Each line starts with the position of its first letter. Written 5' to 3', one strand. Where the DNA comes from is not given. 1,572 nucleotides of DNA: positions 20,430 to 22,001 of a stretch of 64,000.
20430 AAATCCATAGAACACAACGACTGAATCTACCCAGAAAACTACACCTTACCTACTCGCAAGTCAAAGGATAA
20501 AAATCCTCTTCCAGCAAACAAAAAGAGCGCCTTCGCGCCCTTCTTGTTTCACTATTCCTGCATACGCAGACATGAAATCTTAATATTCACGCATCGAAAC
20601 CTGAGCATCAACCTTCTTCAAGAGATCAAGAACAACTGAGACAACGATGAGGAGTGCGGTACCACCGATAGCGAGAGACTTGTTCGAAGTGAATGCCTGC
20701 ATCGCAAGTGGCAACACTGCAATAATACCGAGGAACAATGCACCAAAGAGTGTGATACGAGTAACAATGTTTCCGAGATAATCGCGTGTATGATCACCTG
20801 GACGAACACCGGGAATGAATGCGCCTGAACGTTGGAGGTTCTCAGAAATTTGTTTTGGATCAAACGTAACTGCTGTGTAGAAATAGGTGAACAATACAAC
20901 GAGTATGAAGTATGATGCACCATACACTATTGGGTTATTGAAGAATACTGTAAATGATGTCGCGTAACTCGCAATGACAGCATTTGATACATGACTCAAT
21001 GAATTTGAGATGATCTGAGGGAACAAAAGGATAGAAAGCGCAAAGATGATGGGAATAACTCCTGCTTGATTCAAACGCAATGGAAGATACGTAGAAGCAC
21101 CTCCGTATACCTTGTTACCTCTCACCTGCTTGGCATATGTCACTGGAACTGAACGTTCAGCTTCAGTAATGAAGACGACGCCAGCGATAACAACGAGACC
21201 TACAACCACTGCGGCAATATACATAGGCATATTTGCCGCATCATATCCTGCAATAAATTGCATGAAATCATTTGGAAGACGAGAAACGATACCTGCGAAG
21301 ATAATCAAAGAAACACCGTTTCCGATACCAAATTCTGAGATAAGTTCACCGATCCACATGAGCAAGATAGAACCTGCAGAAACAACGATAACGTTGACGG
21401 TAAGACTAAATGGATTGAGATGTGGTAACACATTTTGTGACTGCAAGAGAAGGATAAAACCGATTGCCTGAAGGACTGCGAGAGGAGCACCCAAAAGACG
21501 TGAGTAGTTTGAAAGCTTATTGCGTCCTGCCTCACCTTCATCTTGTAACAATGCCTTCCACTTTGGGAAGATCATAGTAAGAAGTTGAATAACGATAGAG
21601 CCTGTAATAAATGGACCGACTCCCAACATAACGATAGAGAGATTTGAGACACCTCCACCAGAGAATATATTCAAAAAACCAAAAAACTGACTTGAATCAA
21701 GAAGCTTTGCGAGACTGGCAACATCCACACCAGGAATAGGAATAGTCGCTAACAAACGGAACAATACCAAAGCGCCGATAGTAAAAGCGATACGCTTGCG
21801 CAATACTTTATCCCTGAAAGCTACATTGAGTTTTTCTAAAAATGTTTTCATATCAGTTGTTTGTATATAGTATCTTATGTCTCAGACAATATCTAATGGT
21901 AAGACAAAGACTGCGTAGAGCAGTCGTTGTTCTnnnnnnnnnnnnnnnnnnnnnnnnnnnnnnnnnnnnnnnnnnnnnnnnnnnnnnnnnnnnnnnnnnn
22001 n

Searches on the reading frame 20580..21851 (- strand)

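Call 64: search_protein_families(library=pfam, proteins=[window:20580-21851:-], max_evalue=0.00001)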
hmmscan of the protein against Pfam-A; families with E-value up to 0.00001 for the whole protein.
window:20580-21851:- (423 aa): 1 family
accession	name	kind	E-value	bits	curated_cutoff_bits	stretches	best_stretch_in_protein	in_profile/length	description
PF00344.25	SecY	-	1.4e-98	330.5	32.2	1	72-410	1-305/306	SecY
